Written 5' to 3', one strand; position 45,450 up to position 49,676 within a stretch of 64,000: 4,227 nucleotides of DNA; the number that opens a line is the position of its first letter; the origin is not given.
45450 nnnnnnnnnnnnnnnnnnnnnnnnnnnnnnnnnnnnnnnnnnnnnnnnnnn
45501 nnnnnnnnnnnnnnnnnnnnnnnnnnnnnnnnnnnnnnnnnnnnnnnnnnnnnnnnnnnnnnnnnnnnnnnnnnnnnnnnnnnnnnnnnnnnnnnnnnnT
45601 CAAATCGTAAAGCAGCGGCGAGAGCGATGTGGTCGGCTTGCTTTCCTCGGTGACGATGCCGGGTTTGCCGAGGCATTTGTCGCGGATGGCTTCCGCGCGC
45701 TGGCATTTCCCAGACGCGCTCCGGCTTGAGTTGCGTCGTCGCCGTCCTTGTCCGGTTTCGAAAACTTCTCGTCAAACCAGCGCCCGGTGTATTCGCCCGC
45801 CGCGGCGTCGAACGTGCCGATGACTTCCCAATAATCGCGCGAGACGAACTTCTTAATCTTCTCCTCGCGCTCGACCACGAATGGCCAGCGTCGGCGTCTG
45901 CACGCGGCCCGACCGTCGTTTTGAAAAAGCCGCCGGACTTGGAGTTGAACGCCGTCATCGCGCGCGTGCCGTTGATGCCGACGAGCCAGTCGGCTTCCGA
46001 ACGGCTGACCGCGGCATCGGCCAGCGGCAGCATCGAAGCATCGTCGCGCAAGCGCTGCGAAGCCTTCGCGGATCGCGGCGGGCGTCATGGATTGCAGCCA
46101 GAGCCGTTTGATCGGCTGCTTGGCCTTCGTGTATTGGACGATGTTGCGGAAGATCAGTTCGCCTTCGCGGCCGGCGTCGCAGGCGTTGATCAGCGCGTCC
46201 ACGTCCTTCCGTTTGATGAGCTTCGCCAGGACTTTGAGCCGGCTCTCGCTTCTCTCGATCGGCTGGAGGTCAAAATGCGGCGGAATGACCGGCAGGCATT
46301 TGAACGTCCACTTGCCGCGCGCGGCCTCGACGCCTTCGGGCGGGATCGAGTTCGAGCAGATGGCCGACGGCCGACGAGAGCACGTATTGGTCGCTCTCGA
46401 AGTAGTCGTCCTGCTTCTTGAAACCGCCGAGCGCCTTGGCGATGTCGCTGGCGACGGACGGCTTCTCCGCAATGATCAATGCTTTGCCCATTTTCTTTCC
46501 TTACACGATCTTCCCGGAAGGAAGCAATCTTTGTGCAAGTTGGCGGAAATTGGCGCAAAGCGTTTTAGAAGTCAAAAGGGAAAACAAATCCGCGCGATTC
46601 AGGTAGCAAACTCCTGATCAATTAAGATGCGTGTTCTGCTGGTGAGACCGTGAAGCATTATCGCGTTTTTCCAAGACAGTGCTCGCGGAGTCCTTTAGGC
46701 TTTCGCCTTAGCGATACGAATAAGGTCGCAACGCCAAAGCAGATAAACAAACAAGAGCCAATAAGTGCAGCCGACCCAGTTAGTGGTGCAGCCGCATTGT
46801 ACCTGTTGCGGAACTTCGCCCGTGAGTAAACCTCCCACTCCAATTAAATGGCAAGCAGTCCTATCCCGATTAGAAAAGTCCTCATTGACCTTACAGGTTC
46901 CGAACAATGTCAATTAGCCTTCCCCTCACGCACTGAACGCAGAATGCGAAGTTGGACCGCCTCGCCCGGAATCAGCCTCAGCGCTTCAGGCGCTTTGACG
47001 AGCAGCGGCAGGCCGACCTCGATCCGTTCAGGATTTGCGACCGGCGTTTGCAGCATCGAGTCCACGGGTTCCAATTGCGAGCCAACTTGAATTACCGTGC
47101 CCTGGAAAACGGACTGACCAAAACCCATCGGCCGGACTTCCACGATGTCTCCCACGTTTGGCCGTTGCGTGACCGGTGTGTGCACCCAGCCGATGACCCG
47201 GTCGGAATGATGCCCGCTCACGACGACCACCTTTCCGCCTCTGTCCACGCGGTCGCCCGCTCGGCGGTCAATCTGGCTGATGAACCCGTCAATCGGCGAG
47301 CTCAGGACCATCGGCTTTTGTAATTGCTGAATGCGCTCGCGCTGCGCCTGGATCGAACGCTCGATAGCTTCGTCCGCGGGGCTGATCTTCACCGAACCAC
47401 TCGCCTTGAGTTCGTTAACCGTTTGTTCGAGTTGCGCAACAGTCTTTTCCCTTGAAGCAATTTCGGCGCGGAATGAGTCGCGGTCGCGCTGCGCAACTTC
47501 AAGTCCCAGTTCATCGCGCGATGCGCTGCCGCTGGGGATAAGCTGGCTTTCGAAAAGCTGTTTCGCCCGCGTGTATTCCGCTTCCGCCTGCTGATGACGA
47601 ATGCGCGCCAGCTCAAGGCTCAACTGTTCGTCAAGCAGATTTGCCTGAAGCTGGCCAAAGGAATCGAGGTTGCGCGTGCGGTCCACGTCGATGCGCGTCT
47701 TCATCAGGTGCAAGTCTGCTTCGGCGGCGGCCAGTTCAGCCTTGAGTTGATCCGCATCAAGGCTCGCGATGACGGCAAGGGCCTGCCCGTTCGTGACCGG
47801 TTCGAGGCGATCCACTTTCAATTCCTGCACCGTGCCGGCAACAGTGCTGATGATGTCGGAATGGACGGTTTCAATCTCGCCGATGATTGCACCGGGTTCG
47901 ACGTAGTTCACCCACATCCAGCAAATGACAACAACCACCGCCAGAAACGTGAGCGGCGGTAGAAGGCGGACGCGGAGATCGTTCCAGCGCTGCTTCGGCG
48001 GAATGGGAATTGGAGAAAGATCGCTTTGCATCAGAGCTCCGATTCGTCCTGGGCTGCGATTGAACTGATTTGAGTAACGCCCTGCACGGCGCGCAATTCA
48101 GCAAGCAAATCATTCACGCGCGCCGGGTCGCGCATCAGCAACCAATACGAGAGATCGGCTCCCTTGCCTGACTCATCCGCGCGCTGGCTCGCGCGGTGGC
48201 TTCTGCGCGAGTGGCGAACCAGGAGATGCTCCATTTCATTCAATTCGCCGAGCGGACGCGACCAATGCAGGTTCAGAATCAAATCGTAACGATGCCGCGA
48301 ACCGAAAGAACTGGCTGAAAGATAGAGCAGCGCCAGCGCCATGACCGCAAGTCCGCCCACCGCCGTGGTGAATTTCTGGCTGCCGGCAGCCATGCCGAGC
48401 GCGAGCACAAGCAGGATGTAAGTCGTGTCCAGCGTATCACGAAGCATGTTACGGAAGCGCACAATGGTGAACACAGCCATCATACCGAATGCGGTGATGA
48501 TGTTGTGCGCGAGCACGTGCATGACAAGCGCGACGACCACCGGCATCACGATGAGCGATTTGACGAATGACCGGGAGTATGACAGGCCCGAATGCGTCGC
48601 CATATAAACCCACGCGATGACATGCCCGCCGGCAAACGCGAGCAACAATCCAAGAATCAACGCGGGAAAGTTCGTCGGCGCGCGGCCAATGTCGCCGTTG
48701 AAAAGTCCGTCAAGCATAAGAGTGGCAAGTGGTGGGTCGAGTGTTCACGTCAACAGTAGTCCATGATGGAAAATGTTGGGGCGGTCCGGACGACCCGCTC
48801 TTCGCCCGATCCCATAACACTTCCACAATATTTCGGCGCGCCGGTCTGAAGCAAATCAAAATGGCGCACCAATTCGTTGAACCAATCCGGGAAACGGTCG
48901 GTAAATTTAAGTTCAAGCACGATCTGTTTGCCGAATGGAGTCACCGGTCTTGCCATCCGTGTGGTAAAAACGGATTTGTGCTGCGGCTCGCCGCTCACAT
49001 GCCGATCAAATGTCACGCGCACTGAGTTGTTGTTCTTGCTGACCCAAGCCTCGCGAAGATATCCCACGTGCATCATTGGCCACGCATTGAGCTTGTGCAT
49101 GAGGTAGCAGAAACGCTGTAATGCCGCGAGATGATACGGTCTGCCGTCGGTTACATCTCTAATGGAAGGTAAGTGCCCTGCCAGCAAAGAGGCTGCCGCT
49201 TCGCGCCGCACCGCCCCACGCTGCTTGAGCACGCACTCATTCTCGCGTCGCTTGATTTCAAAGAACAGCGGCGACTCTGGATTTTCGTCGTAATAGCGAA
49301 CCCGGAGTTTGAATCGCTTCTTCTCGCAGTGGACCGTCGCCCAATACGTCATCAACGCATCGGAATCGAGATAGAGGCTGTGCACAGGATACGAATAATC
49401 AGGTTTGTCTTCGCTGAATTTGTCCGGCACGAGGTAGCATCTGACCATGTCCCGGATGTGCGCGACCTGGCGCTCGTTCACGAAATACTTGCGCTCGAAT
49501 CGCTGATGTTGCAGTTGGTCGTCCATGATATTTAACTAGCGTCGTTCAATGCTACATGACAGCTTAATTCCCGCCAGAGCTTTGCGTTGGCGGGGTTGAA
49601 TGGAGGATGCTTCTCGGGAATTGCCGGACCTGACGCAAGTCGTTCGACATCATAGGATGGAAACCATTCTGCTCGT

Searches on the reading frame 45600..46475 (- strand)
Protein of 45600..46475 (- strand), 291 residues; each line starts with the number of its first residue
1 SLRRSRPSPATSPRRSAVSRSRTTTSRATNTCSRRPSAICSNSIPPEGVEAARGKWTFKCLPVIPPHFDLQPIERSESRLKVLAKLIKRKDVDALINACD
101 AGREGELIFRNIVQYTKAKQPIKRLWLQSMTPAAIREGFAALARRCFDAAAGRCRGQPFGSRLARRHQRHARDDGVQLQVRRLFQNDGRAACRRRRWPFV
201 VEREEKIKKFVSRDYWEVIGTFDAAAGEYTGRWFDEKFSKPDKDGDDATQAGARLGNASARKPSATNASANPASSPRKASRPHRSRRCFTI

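Call 25: search_protein_families(library=pfam, proteins=[window:45600-46475:-], max_evalue=0.01)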
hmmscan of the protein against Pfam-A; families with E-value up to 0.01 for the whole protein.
window:45600-46475:- (291 aa): 2 families
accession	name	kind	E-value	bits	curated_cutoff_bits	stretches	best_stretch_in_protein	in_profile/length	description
PF01131.25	Topoisom_bac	-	0.00012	21.7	35.1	1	199-241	50-93/411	DNA topoisomerase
PF01751.28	Toprim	-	0.00025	21.6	23.1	1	72-127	38-93/96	Toprim domain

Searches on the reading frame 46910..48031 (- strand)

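Call 55: search_protein_families(library=pfam, proteins=[window:46910-48031:-], max_evalue=0.01)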
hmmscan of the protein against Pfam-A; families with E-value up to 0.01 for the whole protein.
window:46910-48031:- (373 aa): 3 families
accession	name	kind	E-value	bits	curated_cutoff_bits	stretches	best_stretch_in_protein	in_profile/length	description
PF13437.12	HlyD_3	-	1.1e-09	39.4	22.2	2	243-327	2-87/106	HlyD family secretion protein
PF16576.10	HlyD_D23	-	8.3e-08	32.2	30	1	57-322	19-190/214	Barrel-sandwich domain of CusB or HlyD membrane-fusion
PF00364.28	Biotin_lipoyl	-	0.0011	19.2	22.1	0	56-88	41-73/73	Biotin-requiring enzyme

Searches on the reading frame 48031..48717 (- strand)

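Call 55: search_protein_families(library=pfam, proteins=[window:48031-48717:-], max_evalue=0.01)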
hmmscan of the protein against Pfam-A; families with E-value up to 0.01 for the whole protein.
window:48031-48717:- (228 aa): 1 family
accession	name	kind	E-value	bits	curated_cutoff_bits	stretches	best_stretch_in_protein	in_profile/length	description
PF16316.10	DUF4956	-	2.3e-12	47.4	30.6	1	34-136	9-111/169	Domain of unknown function (DUF4956)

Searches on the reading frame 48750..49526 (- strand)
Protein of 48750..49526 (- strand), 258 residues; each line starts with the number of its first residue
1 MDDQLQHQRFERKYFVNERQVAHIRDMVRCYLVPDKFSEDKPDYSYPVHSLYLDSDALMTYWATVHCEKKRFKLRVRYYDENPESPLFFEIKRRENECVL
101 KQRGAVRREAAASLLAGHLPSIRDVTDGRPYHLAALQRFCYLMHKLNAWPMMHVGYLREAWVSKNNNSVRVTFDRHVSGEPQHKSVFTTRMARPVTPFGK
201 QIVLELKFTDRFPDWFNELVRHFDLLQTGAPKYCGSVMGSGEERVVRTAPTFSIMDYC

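Call 55: search_protein_families(library=pfam, proteins=[window:48750-49526:-], max_evalue=0.01)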
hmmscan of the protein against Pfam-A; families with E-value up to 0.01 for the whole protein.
window:48750-49526:- (258 aa): 1 family
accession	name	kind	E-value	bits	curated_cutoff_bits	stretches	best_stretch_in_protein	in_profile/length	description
PF09359.15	VTC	-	1.3e-34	120.3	23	1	9-237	2-231/235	VTC domain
